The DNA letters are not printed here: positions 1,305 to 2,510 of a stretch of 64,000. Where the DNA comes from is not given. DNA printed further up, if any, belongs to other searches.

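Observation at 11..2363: Paired radical SAM maturases (HxsB/HxsC-like) at the window edge; precursor genes probably just upstream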

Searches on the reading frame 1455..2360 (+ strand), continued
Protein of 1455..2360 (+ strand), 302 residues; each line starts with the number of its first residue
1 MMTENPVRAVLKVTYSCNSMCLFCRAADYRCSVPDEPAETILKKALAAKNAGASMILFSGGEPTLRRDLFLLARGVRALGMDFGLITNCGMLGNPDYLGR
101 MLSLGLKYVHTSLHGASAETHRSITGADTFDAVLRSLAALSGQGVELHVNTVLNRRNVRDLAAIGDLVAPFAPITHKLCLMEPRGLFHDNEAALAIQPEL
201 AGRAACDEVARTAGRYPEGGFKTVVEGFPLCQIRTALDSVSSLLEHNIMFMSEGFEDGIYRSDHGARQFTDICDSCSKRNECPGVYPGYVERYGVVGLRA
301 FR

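Call 35: search_protein_families(library=ncbifam, proteins=[L030:4375-4656:+, L030:5676-7358:+, L030:2717-2953:+, L030:2269-2721:+, L030:2949-4412:+, L030:4653-5600:+, L025:6001-7779:+, L028:6001-7791:+, L010:8001-8942:+, L013:5371-6585:+], max_evalue=0.0001)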
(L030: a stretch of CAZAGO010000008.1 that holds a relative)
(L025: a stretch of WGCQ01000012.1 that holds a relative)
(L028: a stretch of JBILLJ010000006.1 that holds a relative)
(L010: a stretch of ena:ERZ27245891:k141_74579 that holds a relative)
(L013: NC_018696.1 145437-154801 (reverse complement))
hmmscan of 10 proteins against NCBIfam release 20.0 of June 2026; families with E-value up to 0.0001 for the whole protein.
L030:4375-4656:+ (94 aa): 2 families
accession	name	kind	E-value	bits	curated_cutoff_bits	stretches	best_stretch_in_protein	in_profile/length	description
NF038309.1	HisXaaSer_A3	equivalog_domain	1.4e-10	40.8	65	1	10-93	2-78/81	His-Xaa-Ser repeat protein HxsA3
NF038313.3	HisXaaSer_A4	exception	6.7e-10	39.7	55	1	10-93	2-86/93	His-Xaa-Ser repeat protein HxsA4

L030:5676-7358:+ (561 aa): 37 families (the best 25 are shown)
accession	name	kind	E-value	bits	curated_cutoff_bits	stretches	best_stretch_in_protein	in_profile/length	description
NF038332.1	rSAM_rare_HxsC4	exception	2.9e-29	102.3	500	1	6-223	18-242/335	radical SAM protein HxsC4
TIGR02668.1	moaA_archaeal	equivalog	3.6e-21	75.4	325.25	1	6-183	14-190/303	GTP 3',8-cyclase MoaA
TIGR04545.1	rSAM_ahbD_hemeb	equivalog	1.5e-20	73.9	500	1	8-187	6-185/339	heme b synthase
TIGR04133.1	rSAM_w_lipo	hypoth_equivalog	4.2e-20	72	425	1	10-231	32-253/350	TIGR04133 family radical SAM/SPASM protein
TIGR04546.1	rSAM_ahbC_deAc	equivalog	1.8e-19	69.8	650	1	9-222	46-253/390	12,18-didecarboxysiroheme deacetylase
TIGR03977.1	rSAM_pair_HxsC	equivalog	2e-19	69.6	267.9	1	10-231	33-259/292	His-Xaa-Ser system radical SAM maturase HxsC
TIGR04055.1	rSAM_NirJ2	equivalog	2.4e-19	70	500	1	11-183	9-180/326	putative heme d1 biosynthesis radical SAM protein NirJ2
NF001199.0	PRK00164.2-1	equivalog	8e-19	67.9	231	1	6-169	16-180/308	GTP 3',8-cyclase MoaA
TIGR03961.1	rSAM_PTO1314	hypoth_equivalog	9.9e-19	67.8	306.05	1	7-203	28-215/332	PTO1314 family radical SAM protein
TIGR04054.1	rSAM_NirJ1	equivalog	1.3e-18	66.8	650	1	11-215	45-243/387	putative heme d1 biosynthesis radical SAM protein NirJ1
TIGR04317.1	W_rSAM_matur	equivalog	1.6e-18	66.9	380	1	1-177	3-184/349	tungsten cofactor oxidoreductase radical SAM maturase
NF050035.1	rSAM_WgK_link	exception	7.8e-18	64.6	650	1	9-171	16-178/367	radical SAM/SPASM peptide maturase WgkB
NF045646.2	rSAM_Se_TrsS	equivalog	2.9e-17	62.3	490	1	4-167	88-254/441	radical SAM (seleno)protein TrsS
TIGR04250.1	SCM_rSAM_ScmE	equivalog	4.2e-17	62.1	400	1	51-163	53-164/358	SynChlorMet cassette radical SAM/SPASM protein ScmE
TIGR04251.1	SCM_rSAM_ScmF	equivalog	2.8e-16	59.9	400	1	10-178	12-183/353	SynChlorMet cassette radical SAM/SPASM protein ScmF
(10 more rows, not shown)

L030:2717-2953:+ (79 aa): 1 family
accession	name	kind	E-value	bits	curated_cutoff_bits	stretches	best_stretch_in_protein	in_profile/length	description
NF038315.1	HxsD_rel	equivalog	1.3e-15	57.3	41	1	14-74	3-62/62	HxsD-like protein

L030:2269-2721:+ (151 aa): 1 family
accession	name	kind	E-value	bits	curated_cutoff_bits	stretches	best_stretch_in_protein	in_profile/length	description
TIGR03976.1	chp_LLNDYxLRE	equivalog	4.4e-12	46.2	50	1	18-103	1-85/90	His-Xaa-Ser system protein HxsD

L030:2949-4412:+ (488 aa): 53 families (the best 25 are shown)
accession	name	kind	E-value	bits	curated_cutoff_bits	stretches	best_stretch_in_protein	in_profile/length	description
TIGR03978.1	rSAM_paired_1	equivalog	1.8e-136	455.6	370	1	12-469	4-466/466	His-Xaa-Ser system radical SAM maturase HxsB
NF047865.1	rSAM_PapB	equivalog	2.2e-42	145.5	340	1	93-432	10-327/330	PapB family radical SAM/SPASM ranthipeptide maturase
TIGR04064.1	rSAM_nif11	equivalog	4.5e-41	141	518.7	1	87-452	80-429/459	nif11-like peptide radical SAM maturase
NF040492.1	not_ScfB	exception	1.1e-37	130.1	855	1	50-452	64-444/450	ScfB-related radical SAM/SPASM orphan maturase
TIGR03906.1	quino_hemo_SAM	equivalog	6.7e-37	127.2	453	1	60-241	72-251/467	quinohemoprotein amine dehydrogenase maturation protein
TIGR03974.1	rSAM_six_Cys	equivalog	3.2e-36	125.2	425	1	53-446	67-439/451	thioether cross-link-forming SCIFF peptide maturase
TIGR04068.1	rSAM_ocin_clost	equivalog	3.9e-35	121.6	500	1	31-449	22-446/462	Cys-rich peptide radical SAM maturase CcpM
TIGR03942.1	sulfatase_rSAM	equivalog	3e-29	102.2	349.45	1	94-455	9-356/363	anaerobic sulfatase maturase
TIGR04163.1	rSAM_cobopep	equivalog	3.4e-29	101.8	375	1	80-460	59-423/428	peptide-modifying radical SAM enzyme CbpB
NF041298.1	rSAM_mat_DynA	equivalog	2.1e-26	92.8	450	1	88-419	3-319/356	dynobactin maturation radical SAM/SPASM protein DynA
NF035951.1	rSAM_RumMC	equivalog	3.5e-25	88.7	720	1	49-239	75-267/510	RumMC family radical SAM sactipeptide maturase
TIGR04280.1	geopep_mat_rSAM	hypoth_equivalog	9.3e-25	87.5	400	1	7-235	6-237/428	geopeptide radical SAM maturase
TIGR04083.1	rSAM_pep_methan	hypoth_equivalog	7e-23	81.1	300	1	89-456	3-343/376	TIGR04083 family peptide-modifying radical SAM enzyme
NF038107.1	rSAM_NF038107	equivalog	2.4e-22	79.3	600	1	19-237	16-239/444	Cys-every-fifth radical SAM/SPASM peptide maturase CefB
NF038170.1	lachnocin_rSAM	equivalog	5.4e-21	75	550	1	90-459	80-427/440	lachnocin radical SAM maturase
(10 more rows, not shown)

L030:4653-5600:+ (316 aa): 0 families

L025:6001-7779:+ (593 aa): 37 families (the best 25 are shown)
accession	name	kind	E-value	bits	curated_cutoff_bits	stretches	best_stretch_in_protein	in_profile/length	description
TIGR03977.1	rSAM_pair_HxsC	equivalog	1.1e-25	90.1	267.9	1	4-282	29-291/292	His-Xaa-Ser system radical SAM maturase HxsC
TIGR02668.1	moaA_archaeal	equivalog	6.7e-20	71.3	325.25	1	4-178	14-189/303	GTP 3',8-cyclase MoaA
NF001199.0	PRK00164.2-1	equivalog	1.2e-18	67.4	231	1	4-164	16-177/308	GTP 3',8-cyclase MoaA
TIGR02109.1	PQQ_syn_pqqE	equivalog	1.7e-18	66.7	381.35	1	3-165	10-172/358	pyrroloquinoline quinone biosynthesis protein PqqE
NF045574.1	sacti_mat_StsB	exception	7e-18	64.7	625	1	6-165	102-259/466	StsB family radical SAM/SPASM domain sactipeptide maturase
TIGR04545.1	rSAM_ahbD_hemeb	equivalog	7.3e-17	61.8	500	1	5-185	5-185/339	heme b synthase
NF038332.1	rSAM_rare_HxsC4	exception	1e-16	61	500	1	8-165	22-184/335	radical SAM protein HxsC4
NF045646.2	rSAM_Se_TrsS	equivalog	1.9e-16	59.6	490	1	2-167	88-256/441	radical SAM (seleno)protein TrsS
TIGR02666.1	moaA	equivalog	3.4e-16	59.1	284.05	1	4-162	14-180/336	GTP 3',8-cyclase MoaA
TIGR04051.1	rSAM_NirJ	equivalog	1.2e-15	57.4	515.45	1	3-185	5-186/354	heme d1 biosynthesis radical SAM protein NirJ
TIGR03962.1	mycofact_rSAM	equivalog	1.3e-15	57.4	265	1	5-182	17-192/339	mycofactocin radical SAM maturase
TIGR04546.1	rSAM_ahbC_deAc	equivalog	2.6e-15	56.1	650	1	5-164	44-202/390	12,18-didecarboxysiroheme deacetylase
TIGR04055.1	rSAM_NirJ2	equivalog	6.5e-15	55.5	500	1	7-183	7-182/326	putative heme d1 biosynthesis radical SAM protein NirJ2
TIGR04053.2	TIGR04053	equivalog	1.2e-14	54.4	395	1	5-175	13-186/366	TIGR04053 family radical SAM/SPASM domain-containing protein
NF038283.1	viperin_w_prok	equivalog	4.9e-14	52.2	180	1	6-172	8-185/281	viperin family antiviral radical SAM protein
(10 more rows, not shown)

L028:6001-7791:+ (597 aa): 41 families (the best 25 are shown)
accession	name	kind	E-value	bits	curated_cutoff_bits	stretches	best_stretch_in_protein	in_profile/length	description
NF038332.1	rSAM_rare_HxsC4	exception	9.8e-28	97.3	500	1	5-224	18-243/335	radical SAM protein HxsC4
TIGR03977.1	rSAM_pair_HxsC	equivalog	1.7e-22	79.7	267.9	1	10-202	34-234/292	His-Xaa-Ser system radical SAM maturase HxsC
TIGR02109.1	PQQ_syn_pqqE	equivalog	7.4e-22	77.8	381.35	1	3-209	9-218/358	pyrroloquinoline quinone biosynthesis protein PqqE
TIGR02668.1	moaA_archaeal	equivalog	5.4e-21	74.9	325.25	1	5-199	14-212/303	GTP 3',8-cyclase MoaA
NF045574.1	sacti_mat_StsB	exception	7.5e-20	71.2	625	1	8-170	103-266/466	StsB family radical SAM/SPASM domain sactipeptide maturase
TIGR03962.1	mycofact_rSAM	equivalog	9.1e-18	64.5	265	1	7-190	18-202/339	mycofactocin radical SAM maturase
TIGR04051.1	rSAM_NirJ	equivalog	2.2e-17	63.1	515.45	1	11-182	12-185/354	heme d1 biosynthesis radical SAM protein NirJ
TIGR04466.1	rSAM_BlsE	equivalog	1.5e-16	60.8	400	1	5-160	7-162/327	cytosylglucuronate decarboxylase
TIGR04054.1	rSAM_NirJ1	equivalog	2.9e-16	59.1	650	1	9-160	44-197/387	putative heme d1 biosynthesis radical SAM protein NirJ1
TIGR04546.1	rSAM_ahbC_deAc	equivalog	4.6e-16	58.6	650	1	10-158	48-198/390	12,18-didecarboxysiroheme deacetylase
TIGR04347.1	pseudo_SAM_Halo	equivalog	6.8e-16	58.5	525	1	10-159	47-198/390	TIGR04347 family pseudo-SAM/SPASM protein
TIGR04251.1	SCM_rSAM_ScmF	equivalog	9.3e-16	58.1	400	1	9-183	12-192/353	SynChlorMet cassette radical SAM/SPASM protein ScmF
NF001199.0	PRK00164.2-1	equivalog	4.7e-15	55.5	231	1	5-168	16-180/308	GTP 3',8-cyclase MoaA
TIGR04545.1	rSAM_ahbD_hemeb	equivalog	7.6e-15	55.2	500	1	7-177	6-179/339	heme b synthase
TIGR04055.1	rSAM_NirJ2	equivalog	1.9e-14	53.9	500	1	10-161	9-162/326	putative heme d1 biosynthesis radical SAM protein NirJ2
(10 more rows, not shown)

L010:8001-8942:+ (314 aa): 36 families (the best 25 are shown)
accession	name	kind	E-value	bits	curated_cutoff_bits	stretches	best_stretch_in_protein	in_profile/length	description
TIGR03977.1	rSAM_pair_HxsC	equivalog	1.2e-25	90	267.9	1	17-288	29-290/292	His-Xaa-Ser system radical SAM maturase HxsC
NF038332.1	rSAM_rare_HxsC4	exception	2.9e-24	85.8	500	1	20-173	21-181/335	radical SAM protein HxsC4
TIGR02109.1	PQQ_syn_pqqE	equivalog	2.5e-21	76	381.35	1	10-219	4-214/358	pyrroloquinoline quinone biosynthesis protein PqqE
TIGR04545.1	rSAM_ahbD_hemeb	equivalog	6.1e-21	75.2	500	1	18-191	5-180/339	heme b synthase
TIGR02668.1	moaA_archaeal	equivalog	1.1e-20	73.9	325.25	1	17-173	14-173/303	GTP 3',8-cyclase MoaA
NF045574.1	sacti_mat_StsB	exception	2.5e-20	72.8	625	1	18-174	101-257/466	StsB family radical SAM/SPASM domain sactipeptide maturase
TIGR02666.1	moaA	equivalog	2.5e-17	62.8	284.05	1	17-161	14-167/336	GTP 3',8-cyclase MoaA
TIGR04133.1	rSAM_w_lipo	hypoth_equivalog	3.2e-17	62.5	425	1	19-198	30-214/350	TIGR04133 family radical SAM/SPASM protein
NF001199.0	PRK00164.2-1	equivalog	3.3e-17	62.6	231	1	17-167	16-169/308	GTP 3',8-cyclase MoaA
TIGR03962.1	mycofact_rSAM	equivalog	5.6e-16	58.6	265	1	16-177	15-177/339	mycofactocin radical SAM maturase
TIGR04053.2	TIGR04053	equivalog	2.3e-15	56.7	395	1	8-175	3-175/366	TIGR04053 family radical SAM/SPASM domain-containing protein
TIGR04051.1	rSAM_NirJ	equivalog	3.5e-15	55.8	515.45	1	16-172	5-162/354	heme d1 biosynthesis radical SAM protein NirJ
TIGR04055.1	rSAM_NirJ2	equivalog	1.5e-14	54.3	500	1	20-192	7-180/326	putative heme d1 biosynthesis radical SAM protein NirJ2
NF045646.2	rSAM_Se_TrsS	equivalog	1.9e-14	53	490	1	15-171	88-249/441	radical SAM (seleno)protein TrsS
TIGR04466.1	rSAM_BlsE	equivalog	2e-14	53.8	400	1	16-173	6-162/327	cytosylglucuronate decarboxylase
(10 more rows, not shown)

L013:5371-6585:+ (405 aa): 19 families
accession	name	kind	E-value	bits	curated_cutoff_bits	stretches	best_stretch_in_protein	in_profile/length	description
TIGR03977.1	rSAM_pair_HxsC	equivalog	1.9e-114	381.5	267.9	1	96-386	2-291/292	His-Xaa-Ser system radical SAM maturase HxsC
TIGR04055.1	rSAM_NirJ2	equivalog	2.6e-12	46.9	500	1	126-326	6-199/326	putative heme d1 biosynthesis radical SAM protein NirJ2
TIGR04251.1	SCM_rSAM_ScmF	equivalog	2.4e-10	40.3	400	1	125-279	9-163/353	SynChlorMet cassette radical SAM/SPASM protein ScmF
TIGR04250.1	SCM_rSAM_ScmE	equivalog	2.9e-10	39.6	400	1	124-315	7-194/358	SynChlorMet cassette radical SAM/SPASM protein ScmE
TIGR04054.1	rSAM_NirJ1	equivalog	6.3e-10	38.2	650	1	126-288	42-200/387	putative heme d1 biosynthesis radical SAM protein NirJ1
NF038332.1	rSAM_rare_HxsC4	exception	4.7e-09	35.9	500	1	124-273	18-163/335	radical SAM protein HxsC4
TIGR04051.1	rSAM_NirJ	equivalog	1.6e-08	33.9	515.45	1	130-287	16-165/354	heme d1 biosynthesis radical SAM protein NirJ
NF049973.1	radical_Rv1681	equivalog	2.7e-08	33.1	380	1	133-287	88-236/326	Rv1681 family radical SAM protein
NF045574.1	sacti_mat_StsB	exception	5.4e-08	32.1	625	1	127-301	103-270/466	StsB family radical SAM/SPASM domain sactipeptide maturase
TIGR04545.1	rSAM_ahbD_hemeb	equivalog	1.7e-07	31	500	1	126-324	6-198/339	heme b synthase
TIGR04546.1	rSAM_ahbC_deAc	equivalog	3e-07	29.6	650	1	126-278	45-193/390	12,18-didecarboxysiroheme deacetylase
NF038283.1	viperin_w_prok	equivalog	1e-06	28.2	180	1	126-213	8-102/281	viperin family antiviral radical SAM protein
TIGR02666.1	moaA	equivalog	1.4e-06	27.5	284.05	1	126-298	16-193/336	GTP 3',8-cyclase MoaA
TIGR02668.1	moaA_archaeal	equivalog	2.9e-06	26.5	325.25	1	124-288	14-176/303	GTP 3',8-cyclase MoaA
TIGR04053.2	TIGR04053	equivalog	4.9e-06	26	395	1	127-286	15-174/366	TIGR04053 family radical SAM/SPASM domain-containing protein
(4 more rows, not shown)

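Call 36: find_homologous_proteins(query=L001:7670-8194:+)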
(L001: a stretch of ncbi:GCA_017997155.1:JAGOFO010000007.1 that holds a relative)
Query L001:7670-8194:+ (175 aa): 61 proteins with E <= 0.001 among 204 candidates.
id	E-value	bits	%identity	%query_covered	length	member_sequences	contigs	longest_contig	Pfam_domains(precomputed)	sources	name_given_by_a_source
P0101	1.8e-111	388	100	100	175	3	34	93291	PF27806.1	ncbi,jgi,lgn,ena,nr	ncbi:MAG TPA: His-Xaa-Ser system protein HxsD [Myxococcota bacterium]|nr:His-Xaa-Ser system protein 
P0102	4.0e-98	344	89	98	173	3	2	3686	PF27806.1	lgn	-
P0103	4.9e-98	344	87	100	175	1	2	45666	PF27806.1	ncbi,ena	-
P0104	3.2e-92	325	83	99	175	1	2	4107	PF27806.1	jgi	-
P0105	9.0e-90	317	87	94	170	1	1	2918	PF27806.1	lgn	-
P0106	4.9e-89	315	86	94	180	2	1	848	PF27806.1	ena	-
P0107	1.9e-88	313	83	98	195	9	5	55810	PF27806.1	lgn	-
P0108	2.5e-84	299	83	94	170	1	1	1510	PF27806.1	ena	-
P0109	3.8e-84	299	80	95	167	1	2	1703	PF27806.1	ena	-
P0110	1.2e-75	271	76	95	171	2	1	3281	PF27806.1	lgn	-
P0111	2.2e-65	238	67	94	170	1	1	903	PF27806.1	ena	-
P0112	2.9e-62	227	60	99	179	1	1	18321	PF27806.1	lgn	-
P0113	6.5e-60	220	62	98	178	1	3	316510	PF27806.1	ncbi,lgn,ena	-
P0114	8.4e-60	219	63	96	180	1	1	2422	PF27806.1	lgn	-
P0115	1.0e-59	219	62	95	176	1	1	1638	PF27806.1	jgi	-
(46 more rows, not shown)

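Call 41: predict_structure(alignment_id=A1)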
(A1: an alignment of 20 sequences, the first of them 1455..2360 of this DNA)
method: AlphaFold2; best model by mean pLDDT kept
length: 302 residues; sequences in the alignment: 20
mean_pLDDT: 92.6   pTM: 0.91
mean pLDDT of the five models: 92.6, 91.4, 90.5, 89.5, 89.3
residues with pLDDT >= 90: 234; 70-90: 61; 50-70: 4; < 50: 3
segments of 3 or more residues with pLDDT < 50: 1-3
pLDDT, mean of each block of 10 residues (from residue 1): 74 92 88 88 97 97 93 98 96 95 98 97 95 97 97 97 98 97 93 93 97 93 95 93 91 86 89 87 91 81 64
secondary structure, 60 per line:
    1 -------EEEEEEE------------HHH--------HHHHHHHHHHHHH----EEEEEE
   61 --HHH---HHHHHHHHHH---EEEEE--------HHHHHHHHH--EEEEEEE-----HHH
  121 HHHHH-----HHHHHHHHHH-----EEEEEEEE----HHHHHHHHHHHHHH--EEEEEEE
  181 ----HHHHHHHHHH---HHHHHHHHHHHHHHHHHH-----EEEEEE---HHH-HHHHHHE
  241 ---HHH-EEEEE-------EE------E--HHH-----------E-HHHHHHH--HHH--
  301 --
elements in order: E8-14 H38-50 E55-60 H69-78 E82-86 H95-103 E106-112 H118-125 H131-140 E146-153 H158-171 E174-180 H185-194 H198-215 E221-226 H234-239 E248-252 H287-293

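Call 44: fold_search(model_id=the predicted structure, library=pdb)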
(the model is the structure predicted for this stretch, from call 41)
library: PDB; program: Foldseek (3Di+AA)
matches with E <= 10: 1569; with E <= 0.001: 156
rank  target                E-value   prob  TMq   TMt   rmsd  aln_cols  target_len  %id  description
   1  7vob                  1.3e-11  1.00  0.67  0.62   5.1       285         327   23  The crystal structure of a Radical SAM Enzyme BlsE involved in the Biosynthesis of Blasticidin S (released 2022-05-04)
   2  6efn                  5.1e-11  1.00  0.61  0.49   2.9       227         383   18  Structure of a RiPP maturase, SkfB (released 2018-10-24)
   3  5v1s_A                1.3e-10  1.00  0.66  0.49   5.7       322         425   14  Crystal structure of Streptococcus suis SuiB bound to S-adenosylmethionine (released 2017-08-30)
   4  5v1q_B                1.3e-10  1.00  0.66  0.47   6.5       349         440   14  Crystal structure of Streptococcus suis SuiB (released 2017-08-30)
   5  5v1q_A                1.3e-10  1.00  0.60  0.43   3.1       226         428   15  Crystal structure of Streptococcus suis SuiB (released 2017-08-30)
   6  5v1t_A                1.7e-10  1.00  0.66  0.48   5.5       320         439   13  Crystal structure of Streptococcus suis SuiB bound to precursor peptide SuiA (released 2017-08-30)
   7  1tv7_B                3.3e-10  1.00  0.58  0.54   9.0       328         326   16  Structure of the S-adenosylmethionine dependent Enzyme MoaA (released 2004-08-31)
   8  5v1s_B                9.7e-10  1.00  0.65  0.48   6.4       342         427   15  Crystal structure of Streptococcus suis SuiB bound to S-adenosylmethionine (released 2017-08-30)
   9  8hzy_A                1.0e-09  1.00  0.55  0.38   5.9       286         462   17  The crystal structure of a Radical SAM Enzyme DesII (released 2024-07-10)
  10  7tol                  1.9e-09  1.00  0.58  0.37   3.5       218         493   19  X-ray crystal structure of glycerol dibiphytanyl glycerol tetraether - macrocyclic archaeol synthase (GDGT-MAS) from Met (released 2022-08-31)
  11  8hzy_B                2.3e-09  1.00  0.57  0.39   6.2       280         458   19  The crystal structure of a Radical SAM Enzyme DesII (released 2024-07-10)
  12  7tom                  2.5e-09  1.00  0.55  0.35   4.0       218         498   19  X-ray crystal structure of glycerol dibiphytanyl glycerol tetraether - macrocyclic archaeol synthase (GDGT-MAS) from Met (released 2022-08-31)
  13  6q2q_B                2.9e-09  1.00  0.58  0.60  10.1       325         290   16  Crystal structure of mouse viperin bound to uridine triphosphate and S-adenosylhomocysteine (released 2020-01-22)
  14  8hzv_D                5.2e-09  1.00  0.55  0.37   6.0       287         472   18  The crystal structure of a Radical SAM Enzyme DesII (released 2024-07-10)
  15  8hzv_B                5.6e-09  1.00  0.56  0.37   6.5       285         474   20  The crystal structure of a Radical SAM Enzyme DesII (released 2024-07-10)
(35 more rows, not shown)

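Call 47: search_protein_families(library=padloc, proteins=[window:1455-2360:+, L001:7670-8194:+, L001:8240-8452:+, L013:5371-6585:+, L013:4025-5374:+], max_evalue=0.001)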
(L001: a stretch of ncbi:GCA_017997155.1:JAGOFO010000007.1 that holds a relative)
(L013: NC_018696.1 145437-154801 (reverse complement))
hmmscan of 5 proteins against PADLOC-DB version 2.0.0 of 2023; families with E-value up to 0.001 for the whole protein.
window:1455-2360:+ (302 aa): 3 families
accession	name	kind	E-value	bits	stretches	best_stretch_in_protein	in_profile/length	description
PDLC02903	pVip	-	3.1e-15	54.3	1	12-160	5-152/257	Viperins not associated with kinases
PDLC02904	pVip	-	2.3e-12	45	1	13-178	9-172/262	Viperins associated with kinases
PDLC02905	pVip-kinase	-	1e-05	23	1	15-161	190-345/474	Viperin-kinase fusion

L001:7670-8194:+ (175 aa): 0 families

L001:8240-8452:+ (71 aa): 0 families

L013:5371-6585:+ (405 aa): 2 families
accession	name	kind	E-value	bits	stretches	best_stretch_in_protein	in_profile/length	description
PDLC02903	pVip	-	5.6e-09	33.8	1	126-275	6-150/257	Viperins not associated with kinases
PDLC02904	pVip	-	5.7e-08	30.6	1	125-287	8-164/262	Viperins associated with kinases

L013:4025-5374:+ (450 aa): 2 families
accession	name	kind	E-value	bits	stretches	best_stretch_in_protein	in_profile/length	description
PDLC02903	pVip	-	1.9e-07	28.8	1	70-199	5-116/257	Viperins not associated with kinases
PDLC02904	pVip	-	0.00021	18.9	1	69-137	7-71/262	Viperins associated with kinases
